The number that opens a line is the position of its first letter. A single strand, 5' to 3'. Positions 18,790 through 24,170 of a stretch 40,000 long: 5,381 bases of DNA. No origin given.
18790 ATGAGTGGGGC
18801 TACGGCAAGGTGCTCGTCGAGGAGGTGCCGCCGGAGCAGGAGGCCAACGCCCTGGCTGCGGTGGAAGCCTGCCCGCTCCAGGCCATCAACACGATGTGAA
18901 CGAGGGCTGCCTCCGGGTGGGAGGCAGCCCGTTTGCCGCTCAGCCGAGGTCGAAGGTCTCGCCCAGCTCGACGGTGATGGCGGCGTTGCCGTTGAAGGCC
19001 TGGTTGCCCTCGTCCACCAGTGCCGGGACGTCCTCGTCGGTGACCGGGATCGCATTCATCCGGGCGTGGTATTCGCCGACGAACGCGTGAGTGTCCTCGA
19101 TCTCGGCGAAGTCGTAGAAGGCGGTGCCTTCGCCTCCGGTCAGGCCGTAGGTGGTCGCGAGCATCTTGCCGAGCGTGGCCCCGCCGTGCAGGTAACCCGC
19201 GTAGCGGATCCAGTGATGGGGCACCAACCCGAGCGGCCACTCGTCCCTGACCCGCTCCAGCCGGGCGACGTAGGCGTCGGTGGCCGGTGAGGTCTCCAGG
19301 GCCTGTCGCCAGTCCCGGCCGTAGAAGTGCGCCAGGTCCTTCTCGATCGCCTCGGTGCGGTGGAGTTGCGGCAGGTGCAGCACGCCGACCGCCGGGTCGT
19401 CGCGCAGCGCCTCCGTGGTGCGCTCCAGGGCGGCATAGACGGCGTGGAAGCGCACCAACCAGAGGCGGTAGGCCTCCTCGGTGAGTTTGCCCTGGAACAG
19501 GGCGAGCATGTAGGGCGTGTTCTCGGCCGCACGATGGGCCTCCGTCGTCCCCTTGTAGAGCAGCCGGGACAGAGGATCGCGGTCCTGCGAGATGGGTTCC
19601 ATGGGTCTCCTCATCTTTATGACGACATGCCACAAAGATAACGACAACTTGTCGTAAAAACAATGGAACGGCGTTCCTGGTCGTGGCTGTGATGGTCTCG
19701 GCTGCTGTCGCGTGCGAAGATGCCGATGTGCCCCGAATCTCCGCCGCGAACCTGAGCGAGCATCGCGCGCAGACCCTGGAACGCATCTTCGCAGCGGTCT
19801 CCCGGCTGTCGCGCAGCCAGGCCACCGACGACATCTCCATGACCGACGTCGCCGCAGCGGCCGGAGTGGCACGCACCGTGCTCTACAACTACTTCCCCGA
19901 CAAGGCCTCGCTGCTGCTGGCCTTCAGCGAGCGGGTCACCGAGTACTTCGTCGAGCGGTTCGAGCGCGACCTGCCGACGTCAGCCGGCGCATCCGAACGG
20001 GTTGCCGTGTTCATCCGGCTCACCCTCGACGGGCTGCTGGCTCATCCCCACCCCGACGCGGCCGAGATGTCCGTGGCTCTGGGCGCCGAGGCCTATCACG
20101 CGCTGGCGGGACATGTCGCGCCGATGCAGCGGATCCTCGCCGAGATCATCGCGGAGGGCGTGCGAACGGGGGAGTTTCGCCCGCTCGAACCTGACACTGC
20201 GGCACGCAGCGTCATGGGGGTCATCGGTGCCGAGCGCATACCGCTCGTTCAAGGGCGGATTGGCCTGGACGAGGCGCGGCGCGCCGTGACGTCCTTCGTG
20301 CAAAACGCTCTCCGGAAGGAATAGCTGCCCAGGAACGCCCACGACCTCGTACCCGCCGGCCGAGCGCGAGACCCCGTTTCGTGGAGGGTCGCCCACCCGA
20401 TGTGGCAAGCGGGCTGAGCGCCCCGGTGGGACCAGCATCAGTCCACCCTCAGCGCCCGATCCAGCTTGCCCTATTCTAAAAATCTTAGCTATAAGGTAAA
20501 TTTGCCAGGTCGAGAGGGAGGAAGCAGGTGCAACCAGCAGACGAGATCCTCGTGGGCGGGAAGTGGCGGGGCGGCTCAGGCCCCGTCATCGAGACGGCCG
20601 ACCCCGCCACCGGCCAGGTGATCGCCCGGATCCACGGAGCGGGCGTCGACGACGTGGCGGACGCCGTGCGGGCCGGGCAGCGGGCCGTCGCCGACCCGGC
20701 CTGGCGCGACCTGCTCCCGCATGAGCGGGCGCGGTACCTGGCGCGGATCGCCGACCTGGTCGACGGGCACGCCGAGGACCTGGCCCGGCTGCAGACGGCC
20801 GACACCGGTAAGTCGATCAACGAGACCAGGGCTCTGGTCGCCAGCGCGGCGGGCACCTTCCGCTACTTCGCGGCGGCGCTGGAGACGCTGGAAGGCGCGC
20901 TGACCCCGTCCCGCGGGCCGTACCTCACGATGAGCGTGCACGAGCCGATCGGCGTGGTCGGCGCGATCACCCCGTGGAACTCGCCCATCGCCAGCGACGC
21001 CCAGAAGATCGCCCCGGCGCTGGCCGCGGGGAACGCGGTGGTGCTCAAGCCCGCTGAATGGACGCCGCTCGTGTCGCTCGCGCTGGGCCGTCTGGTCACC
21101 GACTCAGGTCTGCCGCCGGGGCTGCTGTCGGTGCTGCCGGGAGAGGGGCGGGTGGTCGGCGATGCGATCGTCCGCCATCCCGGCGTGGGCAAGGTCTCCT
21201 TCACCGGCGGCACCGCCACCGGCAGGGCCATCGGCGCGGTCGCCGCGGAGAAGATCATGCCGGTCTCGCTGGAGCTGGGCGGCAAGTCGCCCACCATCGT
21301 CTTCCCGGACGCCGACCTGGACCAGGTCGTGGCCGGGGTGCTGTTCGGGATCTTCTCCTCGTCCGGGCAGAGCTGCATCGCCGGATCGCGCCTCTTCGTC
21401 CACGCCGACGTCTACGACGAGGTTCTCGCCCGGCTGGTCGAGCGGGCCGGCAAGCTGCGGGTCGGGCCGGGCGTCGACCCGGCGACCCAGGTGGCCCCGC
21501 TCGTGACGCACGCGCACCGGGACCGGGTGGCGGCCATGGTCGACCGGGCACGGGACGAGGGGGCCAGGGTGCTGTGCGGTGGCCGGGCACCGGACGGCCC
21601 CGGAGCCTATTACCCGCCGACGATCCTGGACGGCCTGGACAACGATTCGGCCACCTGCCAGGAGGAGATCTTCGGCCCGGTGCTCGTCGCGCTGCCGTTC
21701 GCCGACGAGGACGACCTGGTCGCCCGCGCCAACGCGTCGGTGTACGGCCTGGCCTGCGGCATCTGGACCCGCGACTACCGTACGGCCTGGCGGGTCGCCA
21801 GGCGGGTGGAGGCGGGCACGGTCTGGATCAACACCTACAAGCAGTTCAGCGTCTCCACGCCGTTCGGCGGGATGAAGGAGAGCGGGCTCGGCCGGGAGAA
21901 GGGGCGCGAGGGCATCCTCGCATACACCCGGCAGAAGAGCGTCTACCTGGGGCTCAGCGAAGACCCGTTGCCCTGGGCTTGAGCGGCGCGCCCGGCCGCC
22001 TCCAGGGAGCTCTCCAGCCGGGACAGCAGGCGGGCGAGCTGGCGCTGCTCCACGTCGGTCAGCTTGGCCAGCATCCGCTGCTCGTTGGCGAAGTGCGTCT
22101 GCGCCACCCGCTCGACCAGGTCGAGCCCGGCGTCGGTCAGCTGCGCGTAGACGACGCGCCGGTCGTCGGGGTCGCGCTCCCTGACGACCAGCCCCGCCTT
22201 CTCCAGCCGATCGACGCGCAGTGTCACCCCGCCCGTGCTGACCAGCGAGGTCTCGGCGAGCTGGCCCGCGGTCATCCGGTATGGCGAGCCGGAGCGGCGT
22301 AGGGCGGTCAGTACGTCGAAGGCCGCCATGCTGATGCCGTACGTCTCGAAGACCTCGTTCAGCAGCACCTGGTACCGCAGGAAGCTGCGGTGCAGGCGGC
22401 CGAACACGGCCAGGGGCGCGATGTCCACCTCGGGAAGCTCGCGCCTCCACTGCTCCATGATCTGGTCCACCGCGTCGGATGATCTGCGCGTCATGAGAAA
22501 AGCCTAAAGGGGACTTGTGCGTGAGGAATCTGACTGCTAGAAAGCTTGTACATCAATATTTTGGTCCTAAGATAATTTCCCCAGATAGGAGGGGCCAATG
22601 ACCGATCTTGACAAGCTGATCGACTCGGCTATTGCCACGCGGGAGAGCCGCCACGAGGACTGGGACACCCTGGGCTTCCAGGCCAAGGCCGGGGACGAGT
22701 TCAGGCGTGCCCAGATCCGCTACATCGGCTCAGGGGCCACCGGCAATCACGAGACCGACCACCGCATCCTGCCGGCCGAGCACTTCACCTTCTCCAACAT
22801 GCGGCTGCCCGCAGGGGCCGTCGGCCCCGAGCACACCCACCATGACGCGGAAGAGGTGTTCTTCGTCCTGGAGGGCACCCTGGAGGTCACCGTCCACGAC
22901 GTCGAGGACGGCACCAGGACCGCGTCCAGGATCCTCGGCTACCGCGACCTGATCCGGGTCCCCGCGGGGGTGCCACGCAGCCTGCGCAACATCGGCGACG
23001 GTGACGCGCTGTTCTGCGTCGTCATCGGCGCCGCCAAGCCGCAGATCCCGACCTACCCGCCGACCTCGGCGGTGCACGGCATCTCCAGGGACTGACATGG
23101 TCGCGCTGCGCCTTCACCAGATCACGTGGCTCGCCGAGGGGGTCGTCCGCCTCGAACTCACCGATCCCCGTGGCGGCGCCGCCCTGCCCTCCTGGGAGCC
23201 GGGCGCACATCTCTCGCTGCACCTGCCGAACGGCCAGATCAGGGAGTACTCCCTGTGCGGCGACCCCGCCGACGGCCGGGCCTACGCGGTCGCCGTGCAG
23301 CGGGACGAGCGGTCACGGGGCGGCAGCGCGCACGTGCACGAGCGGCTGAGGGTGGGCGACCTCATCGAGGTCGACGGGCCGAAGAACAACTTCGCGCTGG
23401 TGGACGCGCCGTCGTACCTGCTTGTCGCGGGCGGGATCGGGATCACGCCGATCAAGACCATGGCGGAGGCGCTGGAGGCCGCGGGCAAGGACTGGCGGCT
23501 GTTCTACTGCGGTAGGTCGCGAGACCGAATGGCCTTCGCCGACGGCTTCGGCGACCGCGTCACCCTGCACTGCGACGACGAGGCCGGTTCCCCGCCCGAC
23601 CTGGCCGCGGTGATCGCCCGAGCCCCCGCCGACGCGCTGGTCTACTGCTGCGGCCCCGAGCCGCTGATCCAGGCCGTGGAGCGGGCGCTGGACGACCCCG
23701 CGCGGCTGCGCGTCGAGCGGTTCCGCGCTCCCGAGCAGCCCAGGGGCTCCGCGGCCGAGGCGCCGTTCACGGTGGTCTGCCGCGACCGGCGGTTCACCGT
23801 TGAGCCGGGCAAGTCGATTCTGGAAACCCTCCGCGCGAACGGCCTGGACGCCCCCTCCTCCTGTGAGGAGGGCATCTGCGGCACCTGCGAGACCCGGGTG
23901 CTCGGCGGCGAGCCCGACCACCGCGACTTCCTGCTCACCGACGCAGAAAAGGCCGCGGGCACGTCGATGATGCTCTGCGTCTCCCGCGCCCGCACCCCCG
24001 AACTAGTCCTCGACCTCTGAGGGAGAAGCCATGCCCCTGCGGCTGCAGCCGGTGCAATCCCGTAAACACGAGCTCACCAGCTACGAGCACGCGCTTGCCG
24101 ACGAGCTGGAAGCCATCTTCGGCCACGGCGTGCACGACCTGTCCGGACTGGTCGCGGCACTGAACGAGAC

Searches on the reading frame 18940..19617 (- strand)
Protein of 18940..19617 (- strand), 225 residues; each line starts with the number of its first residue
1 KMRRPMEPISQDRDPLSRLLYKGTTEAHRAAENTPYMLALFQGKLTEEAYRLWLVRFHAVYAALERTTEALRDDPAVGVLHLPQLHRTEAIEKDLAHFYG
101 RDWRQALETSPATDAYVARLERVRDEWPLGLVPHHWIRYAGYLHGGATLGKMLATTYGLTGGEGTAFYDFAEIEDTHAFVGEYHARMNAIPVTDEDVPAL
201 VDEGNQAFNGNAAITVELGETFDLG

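Call 3: search_protein_families(library=pfam, proteins=[window:18940-19617:-], max_evalue=0.01)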
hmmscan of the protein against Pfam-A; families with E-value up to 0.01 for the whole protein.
window:18940-19617:- (225 aa): 1 family
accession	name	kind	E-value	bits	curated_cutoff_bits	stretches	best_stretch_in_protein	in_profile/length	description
PF01126.25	Heme_oxygenase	-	1.3e-53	182.3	23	1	15-214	2-201/204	Heme oxygenase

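Call 4: search_protein_families(library=ncbifam, proteins=[window:18940-19617:-], max_evalue=0.01)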
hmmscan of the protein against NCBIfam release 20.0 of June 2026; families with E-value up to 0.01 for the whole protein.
window:18940-19617:- (225 aa): 0 families

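Call 56: search_solved_structures(query=window:18940-19617:-, show_alignments=2, max_evalue=1e-10)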
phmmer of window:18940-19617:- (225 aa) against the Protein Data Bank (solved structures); distinct sequences matched with E-value up to 1e-10: 30.
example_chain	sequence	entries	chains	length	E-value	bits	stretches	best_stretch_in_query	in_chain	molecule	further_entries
1we1_A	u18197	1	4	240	6.4e-37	130.5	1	18-217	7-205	Heme oxygenase 1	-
2q32_A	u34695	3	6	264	7.5e-37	130.3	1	15-220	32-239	Heme oxygenase 2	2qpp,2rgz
5uc8_A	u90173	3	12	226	8.4e-37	130.1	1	15-219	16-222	Heme oxygenase 2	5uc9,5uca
4wmh_A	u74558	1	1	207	3e-36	128.3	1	16-216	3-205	Heme oxygenase 2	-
4mec_A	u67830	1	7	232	1.5e-34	122.8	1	6-217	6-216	Heme oxygenase 1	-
3i9t_A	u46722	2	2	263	2.2e-34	122.2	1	6-217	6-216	Heme oxygenase 1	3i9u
1dve_A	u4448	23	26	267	2.3e-34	122.1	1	6-217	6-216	HEME OXYGENASE-1 | apo heme oxygenase-1 | Hemeoxygenase-1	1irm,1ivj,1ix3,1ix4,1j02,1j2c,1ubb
1wov_A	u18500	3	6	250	2.8e-34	121.8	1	17-218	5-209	Heme oxygenase 2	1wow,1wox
6j79_A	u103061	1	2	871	2.2e-33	118.9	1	4-217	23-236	Heme oxygenase 1,NADPH--cytochrome P450 reductase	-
6j7i_A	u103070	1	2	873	2.2e-33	118.9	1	4-217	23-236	Heme oxygenase 1,NADPH--cytochrome P450 reductase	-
6j7a_A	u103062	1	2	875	2.2e-33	118.9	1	4-217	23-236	Heme oxygenase 1,NADPH--cytochrome P450 reductase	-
1dvg_A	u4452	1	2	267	4.4e-33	117.9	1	6-217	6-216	HEME OXYGENASE-1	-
1oyk_A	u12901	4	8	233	1.3e-32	116.4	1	4-220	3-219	Heme oxygenase 1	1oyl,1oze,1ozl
1ni6_A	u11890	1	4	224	1.6e-32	116.1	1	4-220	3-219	Heme oxygenase 1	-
1n3u_A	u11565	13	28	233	1.8e-32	115.9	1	4-220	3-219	heme oxygenase 1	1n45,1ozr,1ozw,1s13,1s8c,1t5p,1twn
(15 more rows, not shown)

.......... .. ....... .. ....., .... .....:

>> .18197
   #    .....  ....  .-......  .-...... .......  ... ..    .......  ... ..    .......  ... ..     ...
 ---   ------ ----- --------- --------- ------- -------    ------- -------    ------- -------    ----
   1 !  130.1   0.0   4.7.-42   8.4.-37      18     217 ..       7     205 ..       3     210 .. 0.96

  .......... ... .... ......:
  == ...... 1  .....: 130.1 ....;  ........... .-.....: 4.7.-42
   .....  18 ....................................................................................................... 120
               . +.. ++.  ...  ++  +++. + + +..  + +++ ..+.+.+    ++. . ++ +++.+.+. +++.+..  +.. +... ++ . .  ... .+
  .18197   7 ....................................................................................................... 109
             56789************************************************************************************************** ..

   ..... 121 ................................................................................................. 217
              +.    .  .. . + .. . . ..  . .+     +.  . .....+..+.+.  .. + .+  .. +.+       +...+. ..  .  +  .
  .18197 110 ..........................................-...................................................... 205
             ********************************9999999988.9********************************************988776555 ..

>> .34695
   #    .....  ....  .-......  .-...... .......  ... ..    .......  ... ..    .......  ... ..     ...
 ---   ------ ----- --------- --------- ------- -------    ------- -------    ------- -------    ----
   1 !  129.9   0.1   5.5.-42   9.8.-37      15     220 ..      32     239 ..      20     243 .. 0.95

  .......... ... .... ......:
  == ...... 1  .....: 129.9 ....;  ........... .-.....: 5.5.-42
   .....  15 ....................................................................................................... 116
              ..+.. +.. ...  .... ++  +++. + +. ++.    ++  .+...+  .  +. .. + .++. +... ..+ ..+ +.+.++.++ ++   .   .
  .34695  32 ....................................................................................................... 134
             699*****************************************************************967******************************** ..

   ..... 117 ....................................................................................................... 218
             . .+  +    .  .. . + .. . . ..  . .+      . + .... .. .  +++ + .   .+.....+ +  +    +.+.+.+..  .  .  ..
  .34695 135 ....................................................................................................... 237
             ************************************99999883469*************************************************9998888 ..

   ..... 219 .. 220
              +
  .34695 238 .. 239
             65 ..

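Call 72: find_homologous_proteins(query=window:18940-19617:-, max_evalue=1e-20)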
Query window:18940-19617:- (225 aa): 84 proteins with E <= 1e-20 among 695 candidates.
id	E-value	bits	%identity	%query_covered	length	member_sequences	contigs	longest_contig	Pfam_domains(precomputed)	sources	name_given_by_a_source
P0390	6.5e-138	476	95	98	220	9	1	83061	PF01126.26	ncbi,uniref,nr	ncbi:heme oxygenase (biliverdin-producing) [Streptosporangium roseum]|uniref:biliverdin-producing he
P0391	2.1e-122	425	86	95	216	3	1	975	PF01126.26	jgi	-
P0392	1.2e-117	409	83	96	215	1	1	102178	PF01126.26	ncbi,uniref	ncbi:biliverdin-producing heme oxygenase [Nonomuraea sp. NPDC048916]|uniref:biliverdin-producing hem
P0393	2.5e-111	389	77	96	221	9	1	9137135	PF01126.26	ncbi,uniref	ncbi:heme oxygenase (biliverdin-producing) [Microtetraspora malaysiensis]|uniref:biliverdin-producin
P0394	4.1e-106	372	75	96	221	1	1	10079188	PF01126.26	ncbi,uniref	ncbi:heme oxygenase (biliverdin-producing) [Streptosporangium sp. CA-115845]|uniref:biliverdin-produ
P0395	1.6e-105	370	75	96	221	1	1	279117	PF01126.26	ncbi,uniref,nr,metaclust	ncbi:biliverdin-producing heme oxygenase [Microtetraspora niveoalba]|uniref:biliverdin-producing hem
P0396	1.1e-104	367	75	94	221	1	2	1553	PF01126.26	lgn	-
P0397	2.5e-102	359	74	96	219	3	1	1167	PF01126.26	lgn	-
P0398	1.1e-100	354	73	94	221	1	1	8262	PF01126.26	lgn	-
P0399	1.4e-99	350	73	94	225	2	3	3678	PF01126.26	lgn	-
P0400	2.7e-98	346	73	93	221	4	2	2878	PF01126.26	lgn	-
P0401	8.0e-98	344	73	93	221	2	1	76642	PF01126.26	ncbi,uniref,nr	ncbi:heme oxygenase (biliverdin-producing) [Actinomadura sp. BRA 177]|uniref:biliverdin-producing he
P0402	2.7e-97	343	73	94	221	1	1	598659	PF01126.26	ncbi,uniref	ncbi:heme oxygenase (biliverdin-producing) [Actinomadura sp. 9N407]|uniref:heme oxygenase (biliverdi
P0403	7.5e-95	335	68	96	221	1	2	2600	PF01126.26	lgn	-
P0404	9.7e-95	334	73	94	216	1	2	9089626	PF01126.26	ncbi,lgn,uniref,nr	ncbi:biliverdin-producing heme oxygenase [Nonomuraea sp. NBC_01738]|uniref:biliverdin-producing heme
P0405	1.4e-90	321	68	93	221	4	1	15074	PF01126.26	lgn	-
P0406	2.1e-46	176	42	97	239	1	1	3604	PF01126.26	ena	-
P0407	2.5e-39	153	41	92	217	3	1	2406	PF01126.26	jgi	jgi:heme oxygenase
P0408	2.9e-39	153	44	92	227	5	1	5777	PF01126.26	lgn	-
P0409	1.3e-38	151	40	100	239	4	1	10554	PF01126.26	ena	-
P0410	2.8e-38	150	42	94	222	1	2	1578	PF01126.26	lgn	-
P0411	1.1e-36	145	43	93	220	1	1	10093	PF01126.26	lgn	-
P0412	3.6e-36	143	42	93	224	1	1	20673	PF01126.26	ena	-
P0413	5.3e-35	139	42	92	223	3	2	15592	PF01126.26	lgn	-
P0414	1.3e-34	138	41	92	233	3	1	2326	PF01126.26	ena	-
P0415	3.2e-34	136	38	92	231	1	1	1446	PF01126.26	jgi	jgi:heme oxygenase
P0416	2.0e-33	134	39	92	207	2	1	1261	PF01126.26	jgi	jgi:heme oxygenase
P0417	3.2e-33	133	39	92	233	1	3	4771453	PF01126.26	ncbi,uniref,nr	ncbi:heme oxygenase (biliverdin-producing) [Nocardioides plantarum]|uniref:Heme oxygenase (Biliverdi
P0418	1.1e-32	131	39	93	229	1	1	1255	PF01126.26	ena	-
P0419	2.4e-32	130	38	98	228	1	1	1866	PF01126.26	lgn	-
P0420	6.2e-32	129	38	91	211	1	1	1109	PF01126.26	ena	-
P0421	1.1e-31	128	42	92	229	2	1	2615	PF01126.26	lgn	-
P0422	1.2e-31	128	36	92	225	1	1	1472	PF01126.26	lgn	-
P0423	1.9e-31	127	38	94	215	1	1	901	PF01126.26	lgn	-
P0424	3.4e-31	127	38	92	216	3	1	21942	PF01126.26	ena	-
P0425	5.3e-31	126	38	93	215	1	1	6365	PF01126.26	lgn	-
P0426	5.4e-30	123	39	93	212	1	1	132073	PF01126.26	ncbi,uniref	ncbi:biliverdin-producing heme oxygenase [Pseudonocardia yuanmonensis]|uniref:Biliverdin-producing h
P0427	1.1e-29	122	39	96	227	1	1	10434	PF01126.26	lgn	-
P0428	3.2e-29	120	38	94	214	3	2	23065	PF01126.26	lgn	-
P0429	9.7e-29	119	38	96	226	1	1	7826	PF01126.26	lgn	-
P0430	1.3e-28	118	39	92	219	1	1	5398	PF01126.26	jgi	jgi:heme oxygenase (biliverdin-producing, ferredoxin)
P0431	1.3e-28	118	36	97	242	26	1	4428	PF01126.26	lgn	-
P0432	2.5e-28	117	38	91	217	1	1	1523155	PF01126.26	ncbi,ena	-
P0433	4.5e-28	116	39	90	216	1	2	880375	PF01126.26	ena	-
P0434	4.6e-28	116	39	91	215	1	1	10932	PF01126.26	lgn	-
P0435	4.8e-28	116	38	92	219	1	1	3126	PF01126.26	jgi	jgi:heme oxygenase (biliverdin-producing, ferredoxin)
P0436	7.0e-28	116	38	93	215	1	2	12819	PF01126.26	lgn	-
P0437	9.8e-28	115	39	91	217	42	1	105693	PF01126.26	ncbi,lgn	ncbi:biliverdin-producing heme oxygenase [Mycobacterium sp. MUNTM1]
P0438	1.0e-27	115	39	83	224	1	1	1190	PF01126.26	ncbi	-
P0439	3.6e-27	113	34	86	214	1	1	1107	PF01126.26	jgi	jgi:heme oxygenase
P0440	5.9e-27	113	36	96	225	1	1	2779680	PF01126.26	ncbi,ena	-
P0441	7.7e-27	112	36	87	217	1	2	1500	PF01126.26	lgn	-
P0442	2.4e-26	111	37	90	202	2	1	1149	PF01126.26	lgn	-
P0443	2.5e-26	111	35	91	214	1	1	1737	PF01126.26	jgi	jgi:heme oxygenase (biliverdin-producing, ferredoxin)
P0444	2.6e-26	111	34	86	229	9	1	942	PF01126.26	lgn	-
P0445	2.9e-26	110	31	99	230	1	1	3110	PF01126.26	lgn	-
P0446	3.6e-26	110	36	93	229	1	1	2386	PF01126.26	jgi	jgi:heme oxygenase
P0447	9.3e-26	109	32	93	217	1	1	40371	PF01126.26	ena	-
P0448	2.5e-25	107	37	83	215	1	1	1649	PF01126.26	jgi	jgi:heme oxygenase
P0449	3.0e-25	107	36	92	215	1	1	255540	PF01126.26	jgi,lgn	jgi:heme oxygenase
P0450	3.3e-25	107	35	86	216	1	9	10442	PF01126.26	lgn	-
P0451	3.5e-25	107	33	86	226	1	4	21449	PF01126.26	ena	-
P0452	3.9e-25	107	39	90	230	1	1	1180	PF01126.26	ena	-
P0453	5.1e-25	106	38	82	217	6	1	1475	PF01126.26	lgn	-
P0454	5.2e-25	106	38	89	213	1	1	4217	PF01126.26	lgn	-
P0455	6.5e-25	106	35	87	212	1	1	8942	PF01126.26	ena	-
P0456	1.1e-24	105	35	97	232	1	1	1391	PF01126.26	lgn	-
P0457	1.3e-24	105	36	90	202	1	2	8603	PF01126.26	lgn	-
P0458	2.5e-24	104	35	87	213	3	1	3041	PF01126.26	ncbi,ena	-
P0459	6.1e-24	103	36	93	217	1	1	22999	PF01126.26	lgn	-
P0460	7.9e-24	102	32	92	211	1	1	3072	PF01126.26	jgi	jgi:heme oxygenase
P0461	8.4e-24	102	35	94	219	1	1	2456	PF01126.26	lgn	-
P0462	2.7e-23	101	39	90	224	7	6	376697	PF01126.26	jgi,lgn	jgi:heme oxygenase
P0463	3.1e-23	101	34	86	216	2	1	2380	PF01126.26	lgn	-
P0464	3.1e-23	101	36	91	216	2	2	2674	PF01126.26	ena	-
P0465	3.3e-23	100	38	90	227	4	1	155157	PF01126.26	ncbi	-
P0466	6.0e-23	100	36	82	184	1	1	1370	PF01126.26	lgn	-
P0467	9.8e-23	99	36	87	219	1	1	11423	PF01126.26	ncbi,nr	ncbi:MAG: biliverdin-producing heme oxygenase [Roseateles sp.]|nr:MAG: biliverdin-producing heme oxy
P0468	1.8e-22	98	36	81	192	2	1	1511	PF01126.26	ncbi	-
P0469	1.8e-22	98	33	88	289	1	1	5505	PF01126.26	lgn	-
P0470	4.9e-22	97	36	87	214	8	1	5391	PF01126.26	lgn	-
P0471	1.3e-21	95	33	76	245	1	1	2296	PF01126.26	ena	-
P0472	2.2e-21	94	32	91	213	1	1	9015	PF01126.26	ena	-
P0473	7.1e-21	93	35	87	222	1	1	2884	PF01126.26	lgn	-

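Call 74: find_encoding_contigs(protein=P0404, flank=8000, max_places=1)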
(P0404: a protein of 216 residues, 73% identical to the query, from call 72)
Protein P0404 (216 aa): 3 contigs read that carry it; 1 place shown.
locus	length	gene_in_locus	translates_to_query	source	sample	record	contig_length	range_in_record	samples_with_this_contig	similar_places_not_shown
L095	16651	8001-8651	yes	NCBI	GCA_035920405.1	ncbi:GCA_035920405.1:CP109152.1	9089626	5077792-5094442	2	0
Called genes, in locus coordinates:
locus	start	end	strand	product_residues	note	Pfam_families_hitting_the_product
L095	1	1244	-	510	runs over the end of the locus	PF00361:Proton_antipo_M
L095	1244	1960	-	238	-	PF00420:Oxidored_q2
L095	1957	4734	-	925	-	PF00662:Proton_antipo_N, PF00361:Proton_antipo_M, PF13244:MbhD, PF20501:MbhE, PF04039:MnhB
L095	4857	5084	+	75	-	-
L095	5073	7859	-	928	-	PF23381:Beta-prop_IFT122_1st, PF24814:WD40_Prp19, PF24817:WD40_WDHD1_1st, PF25173:Beta-prop_WDR3_1st, PF25175:Beta-prop_WDR5, PF00400:WD40, PF25174:Beta-prop_THOC3, PF24814:WD40_Prp19, +25 more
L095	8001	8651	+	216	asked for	PF01126:Heme_oxygenase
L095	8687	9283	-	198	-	PF03328:HpcH_HpaI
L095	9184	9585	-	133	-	PF03328:HpcH_HpaI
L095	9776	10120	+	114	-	PF19953:EACC1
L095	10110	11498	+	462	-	PF00656:Peptidase_C14 (weak)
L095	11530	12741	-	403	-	PF01266:DAO (weak), PF01494:FAD_binding_3 (weak)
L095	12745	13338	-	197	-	PF00440:TetR_N, PF13977:TetR_C_6, PF17940:TetR_C_31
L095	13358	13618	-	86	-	-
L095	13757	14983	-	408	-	PF04542:Sigma70_r2, PF08281:Sigma70_r4_2, PF20239:DUF6596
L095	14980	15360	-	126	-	PF03795:YCII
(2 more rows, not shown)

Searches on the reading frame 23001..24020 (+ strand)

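Call 25: search_protein_families(library=pfam, proteins=[window:23001-24020:+], max_evalue=0.001)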
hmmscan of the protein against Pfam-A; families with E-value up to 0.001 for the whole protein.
window:23001-24020:+ (339 aa): 3 families
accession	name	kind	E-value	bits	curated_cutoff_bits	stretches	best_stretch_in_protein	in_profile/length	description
PF00111.32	Fer2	-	2.7e-14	53.3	21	1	261-330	6-76/77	2Fe-2S iron-sulfur cluster binding domain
PF00175.26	NAD_binding_1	-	3.1e-06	28.2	22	0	141-180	1-43/109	Oxidoreductase NAD-binding domain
PF13510.11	Fer2_4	-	0.00062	20.2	22.8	0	262-290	10-38/82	2Fe-2S iron-sulfur cluster binding domain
